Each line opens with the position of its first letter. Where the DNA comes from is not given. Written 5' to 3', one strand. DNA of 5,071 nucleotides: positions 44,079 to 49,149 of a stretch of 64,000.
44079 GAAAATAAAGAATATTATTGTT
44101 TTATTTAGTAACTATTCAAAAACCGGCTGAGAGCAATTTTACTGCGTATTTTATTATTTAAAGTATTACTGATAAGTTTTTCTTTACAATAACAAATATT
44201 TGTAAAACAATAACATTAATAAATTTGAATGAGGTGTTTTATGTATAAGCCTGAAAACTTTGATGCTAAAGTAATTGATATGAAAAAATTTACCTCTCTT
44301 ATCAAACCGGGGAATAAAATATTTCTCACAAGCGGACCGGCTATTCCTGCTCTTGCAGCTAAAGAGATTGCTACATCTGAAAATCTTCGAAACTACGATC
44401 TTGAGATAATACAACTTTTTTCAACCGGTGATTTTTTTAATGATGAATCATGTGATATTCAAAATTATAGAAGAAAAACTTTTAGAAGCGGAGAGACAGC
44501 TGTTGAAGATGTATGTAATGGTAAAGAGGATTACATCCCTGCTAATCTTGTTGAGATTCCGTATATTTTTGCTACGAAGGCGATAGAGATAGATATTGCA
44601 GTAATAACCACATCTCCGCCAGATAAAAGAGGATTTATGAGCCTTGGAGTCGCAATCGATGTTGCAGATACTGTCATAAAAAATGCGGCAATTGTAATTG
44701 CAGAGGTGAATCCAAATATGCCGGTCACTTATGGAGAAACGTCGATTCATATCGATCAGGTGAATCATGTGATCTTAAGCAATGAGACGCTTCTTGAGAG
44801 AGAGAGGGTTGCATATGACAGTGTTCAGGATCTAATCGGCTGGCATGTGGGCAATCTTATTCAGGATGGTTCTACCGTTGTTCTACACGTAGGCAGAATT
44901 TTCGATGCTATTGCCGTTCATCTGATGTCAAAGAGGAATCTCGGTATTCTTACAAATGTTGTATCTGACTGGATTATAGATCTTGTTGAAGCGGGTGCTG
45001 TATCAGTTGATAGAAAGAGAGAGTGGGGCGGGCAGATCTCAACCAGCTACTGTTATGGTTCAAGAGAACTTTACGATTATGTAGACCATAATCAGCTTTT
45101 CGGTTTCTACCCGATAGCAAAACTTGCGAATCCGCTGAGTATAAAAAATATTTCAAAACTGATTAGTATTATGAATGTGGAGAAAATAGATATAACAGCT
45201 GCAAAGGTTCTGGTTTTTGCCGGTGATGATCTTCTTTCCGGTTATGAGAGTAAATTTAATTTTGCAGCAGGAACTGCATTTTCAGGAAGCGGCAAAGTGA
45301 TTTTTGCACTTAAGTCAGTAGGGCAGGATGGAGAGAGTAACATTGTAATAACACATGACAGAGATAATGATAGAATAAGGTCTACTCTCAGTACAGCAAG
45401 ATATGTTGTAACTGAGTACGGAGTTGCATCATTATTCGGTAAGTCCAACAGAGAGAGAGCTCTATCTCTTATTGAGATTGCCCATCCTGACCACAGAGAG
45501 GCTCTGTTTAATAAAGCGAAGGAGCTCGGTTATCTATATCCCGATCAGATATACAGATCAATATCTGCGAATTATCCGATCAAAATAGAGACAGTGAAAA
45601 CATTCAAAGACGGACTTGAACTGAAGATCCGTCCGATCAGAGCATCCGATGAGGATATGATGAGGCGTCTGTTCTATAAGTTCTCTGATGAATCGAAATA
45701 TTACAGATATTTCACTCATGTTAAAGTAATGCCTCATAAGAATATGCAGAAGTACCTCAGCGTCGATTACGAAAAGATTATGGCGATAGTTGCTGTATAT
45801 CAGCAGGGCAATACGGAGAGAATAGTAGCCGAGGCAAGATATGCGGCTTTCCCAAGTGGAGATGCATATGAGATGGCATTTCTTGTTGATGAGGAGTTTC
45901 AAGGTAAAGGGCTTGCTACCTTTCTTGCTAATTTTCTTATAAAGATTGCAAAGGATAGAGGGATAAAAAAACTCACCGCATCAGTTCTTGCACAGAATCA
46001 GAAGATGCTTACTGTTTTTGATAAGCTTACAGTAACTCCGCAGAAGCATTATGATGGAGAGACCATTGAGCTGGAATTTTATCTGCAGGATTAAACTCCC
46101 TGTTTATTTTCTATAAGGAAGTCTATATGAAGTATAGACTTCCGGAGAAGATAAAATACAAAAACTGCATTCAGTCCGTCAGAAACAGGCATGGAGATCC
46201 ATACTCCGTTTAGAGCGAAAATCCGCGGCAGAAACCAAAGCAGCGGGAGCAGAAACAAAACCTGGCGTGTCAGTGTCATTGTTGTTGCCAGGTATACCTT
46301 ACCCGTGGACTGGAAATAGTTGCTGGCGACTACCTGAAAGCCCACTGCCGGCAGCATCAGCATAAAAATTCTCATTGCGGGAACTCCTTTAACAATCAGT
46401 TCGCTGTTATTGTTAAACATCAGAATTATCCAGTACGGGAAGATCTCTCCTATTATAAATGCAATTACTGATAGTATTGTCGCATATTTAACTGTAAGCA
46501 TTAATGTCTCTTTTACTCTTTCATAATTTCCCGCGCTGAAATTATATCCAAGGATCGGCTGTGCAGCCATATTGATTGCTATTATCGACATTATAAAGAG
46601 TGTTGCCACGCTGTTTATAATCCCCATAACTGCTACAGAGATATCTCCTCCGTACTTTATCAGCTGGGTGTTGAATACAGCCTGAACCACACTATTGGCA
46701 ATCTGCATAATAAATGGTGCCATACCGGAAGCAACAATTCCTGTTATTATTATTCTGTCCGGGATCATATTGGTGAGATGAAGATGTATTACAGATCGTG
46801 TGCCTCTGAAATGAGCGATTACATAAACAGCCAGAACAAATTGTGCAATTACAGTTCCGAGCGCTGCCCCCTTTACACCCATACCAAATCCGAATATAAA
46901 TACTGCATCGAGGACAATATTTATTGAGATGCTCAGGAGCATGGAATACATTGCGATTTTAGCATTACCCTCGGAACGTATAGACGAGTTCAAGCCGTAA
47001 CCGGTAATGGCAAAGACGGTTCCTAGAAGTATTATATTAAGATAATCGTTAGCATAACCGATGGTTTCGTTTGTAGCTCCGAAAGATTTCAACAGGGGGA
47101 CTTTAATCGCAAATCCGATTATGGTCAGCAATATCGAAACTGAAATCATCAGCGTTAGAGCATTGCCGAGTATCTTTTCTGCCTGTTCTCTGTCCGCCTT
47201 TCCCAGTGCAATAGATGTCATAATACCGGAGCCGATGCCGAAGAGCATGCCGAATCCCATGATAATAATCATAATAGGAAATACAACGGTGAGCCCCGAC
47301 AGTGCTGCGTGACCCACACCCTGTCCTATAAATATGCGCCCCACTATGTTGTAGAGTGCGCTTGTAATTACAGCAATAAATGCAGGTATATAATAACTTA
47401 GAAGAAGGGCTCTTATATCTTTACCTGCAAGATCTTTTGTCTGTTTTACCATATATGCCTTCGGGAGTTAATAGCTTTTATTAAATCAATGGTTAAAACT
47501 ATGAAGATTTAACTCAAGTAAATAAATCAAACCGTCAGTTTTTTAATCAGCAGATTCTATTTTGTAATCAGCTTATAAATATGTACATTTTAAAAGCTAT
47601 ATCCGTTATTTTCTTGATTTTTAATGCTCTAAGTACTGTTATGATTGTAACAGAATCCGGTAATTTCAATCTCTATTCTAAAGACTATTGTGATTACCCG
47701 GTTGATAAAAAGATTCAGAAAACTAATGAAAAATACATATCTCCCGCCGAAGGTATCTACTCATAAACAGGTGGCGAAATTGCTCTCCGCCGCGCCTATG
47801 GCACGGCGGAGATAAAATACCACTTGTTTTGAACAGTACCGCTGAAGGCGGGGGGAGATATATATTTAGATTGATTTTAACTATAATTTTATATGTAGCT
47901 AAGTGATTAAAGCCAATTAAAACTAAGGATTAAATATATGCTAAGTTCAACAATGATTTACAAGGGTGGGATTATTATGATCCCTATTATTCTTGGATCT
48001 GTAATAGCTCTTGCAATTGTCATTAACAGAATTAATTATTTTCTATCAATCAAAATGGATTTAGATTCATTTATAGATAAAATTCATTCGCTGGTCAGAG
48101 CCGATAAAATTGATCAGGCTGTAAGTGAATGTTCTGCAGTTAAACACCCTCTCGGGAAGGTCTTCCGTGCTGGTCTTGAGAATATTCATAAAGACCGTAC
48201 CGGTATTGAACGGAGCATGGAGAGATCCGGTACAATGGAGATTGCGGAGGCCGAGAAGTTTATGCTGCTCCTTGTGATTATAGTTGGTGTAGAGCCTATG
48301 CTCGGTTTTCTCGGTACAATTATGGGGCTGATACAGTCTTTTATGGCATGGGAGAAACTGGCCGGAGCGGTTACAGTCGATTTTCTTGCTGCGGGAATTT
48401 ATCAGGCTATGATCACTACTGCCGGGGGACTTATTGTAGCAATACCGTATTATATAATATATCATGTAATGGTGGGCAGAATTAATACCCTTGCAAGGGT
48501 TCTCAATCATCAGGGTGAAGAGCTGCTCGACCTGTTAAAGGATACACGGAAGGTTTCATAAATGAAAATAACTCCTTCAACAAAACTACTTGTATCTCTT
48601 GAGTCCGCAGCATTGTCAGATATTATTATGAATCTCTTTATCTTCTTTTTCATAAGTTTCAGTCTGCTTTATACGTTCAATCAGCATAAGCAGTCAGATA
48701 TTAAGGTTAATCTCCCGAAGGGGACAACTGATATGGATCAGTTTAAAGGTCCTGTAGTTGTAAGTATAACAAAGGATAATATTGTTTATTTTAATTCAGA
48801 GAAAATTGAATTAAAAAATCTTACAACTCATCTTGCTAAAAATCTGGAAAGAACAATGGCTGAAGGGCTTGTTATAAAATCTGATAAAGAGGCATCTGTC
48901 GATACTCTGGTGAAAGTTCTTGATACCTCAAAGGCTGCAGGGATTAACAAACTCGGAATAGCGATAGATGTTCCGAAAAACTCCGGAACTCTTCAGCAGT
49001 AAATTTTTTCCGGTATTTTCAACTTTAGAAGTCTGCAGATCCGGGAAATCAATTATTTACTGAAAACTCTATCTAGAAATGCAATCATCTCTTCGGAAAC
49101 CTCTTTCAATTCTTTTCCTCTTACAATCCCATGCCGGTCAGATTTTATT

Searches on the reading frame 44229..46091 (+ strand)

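Call 82: search_protein_families(library=pfam, proteins=[window:44229-46091:+], max_evalue=0.00001)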
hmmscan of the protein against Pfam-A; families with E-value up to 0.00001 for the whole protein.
window:44229-46091:+ (621 aa): 4 families
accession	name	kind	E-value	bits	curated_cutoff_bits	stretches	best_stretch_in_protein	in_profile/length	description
PF13336.12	AcetylCoA_hyd_C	-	9.5e-36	123.5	23.7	1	277-430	1-154/154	Acetyl-CoA hydrolase/transferase C-terminal domain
PF02550.21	AcetylCoA_hydro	-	4.1e-18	66.6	24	1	14-187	14-192/198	Acetyl-CoA hydrolase/transferase N-terminal domain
PF00583.31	Acetyltransf_1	-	2.5e-10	41.1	20.7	1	520-599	36-113/116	Acetyltransferase (GNAT) family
PF13302.13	Acetyltransf_3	-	9.7e-07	30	25.4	1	465-600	2-135/138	Acetyltransferase (GNAT) domain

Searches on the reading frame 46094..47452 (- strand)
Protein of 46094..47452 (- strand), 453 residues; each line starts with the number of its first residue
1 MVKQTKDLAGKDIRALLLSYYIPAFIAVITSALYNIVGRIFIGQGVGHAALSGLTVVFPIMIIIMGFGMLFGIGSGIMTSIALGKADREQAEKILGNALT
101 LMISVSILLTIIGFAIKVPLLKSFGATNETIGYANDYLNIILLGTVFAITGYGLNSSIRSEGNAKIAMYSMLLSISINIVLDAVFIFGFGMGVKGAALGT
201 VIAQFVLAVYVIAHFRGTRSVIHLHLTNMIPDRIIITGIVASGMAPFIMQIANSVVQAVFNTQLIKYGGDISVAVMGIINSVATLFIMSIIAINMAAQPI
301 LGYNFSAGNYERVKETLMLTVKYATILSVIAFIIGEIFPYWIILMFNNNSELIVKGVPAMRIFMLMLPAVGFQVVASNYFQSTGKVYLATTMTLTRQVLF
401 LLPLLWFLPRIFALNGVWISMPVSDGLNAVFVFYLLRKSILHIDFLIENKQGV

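Call 82: search_protein_families(library=pfam, proteins=[window:46094-47452:-], max_evalue=0.00001)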
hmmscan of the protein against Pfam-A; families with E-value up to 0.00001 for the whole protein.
window:46094-47452:- (453 aa): 1 family
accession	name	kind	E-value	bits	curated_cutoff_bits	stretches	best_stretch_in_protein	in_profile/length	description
PF01554.23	MatE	-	4.1e-44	150.6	24.9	2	23-183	1-160/161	MatE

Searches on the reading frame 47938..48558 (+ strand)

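Call 82: search_protein_families(library=pfam, proteins=[window:47938-48558:+], max_evalue=0.00001)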
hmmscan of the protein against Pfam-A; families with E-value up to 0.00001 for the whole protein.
window:47938-48558:+ (207 aa): 1 family
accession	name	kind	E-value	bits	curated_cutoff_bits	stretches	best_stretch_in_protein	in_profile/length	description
PF01618.21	MotA_ExbB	-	7.2e-24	84.4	22.9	1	69-187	3-123/127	MotA/TolQ/ExbB proton channel family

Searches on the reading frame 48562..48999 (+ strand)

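Call 82: search_protein_families(library=pfam, proteins=[window:48562-48999:+], max_evalue=0.00001)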
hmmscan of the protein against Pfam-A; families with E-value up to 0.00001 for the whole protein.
window:48562-48999:+ (146 aa): 1 family
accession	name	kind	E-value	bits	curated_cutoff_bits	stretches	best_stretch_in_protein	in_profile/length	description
PF02472.21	ExbD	-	1.3e-20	74.2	25.4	1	10-135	5-125/128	Biopolymer transport protein ExbD/TolR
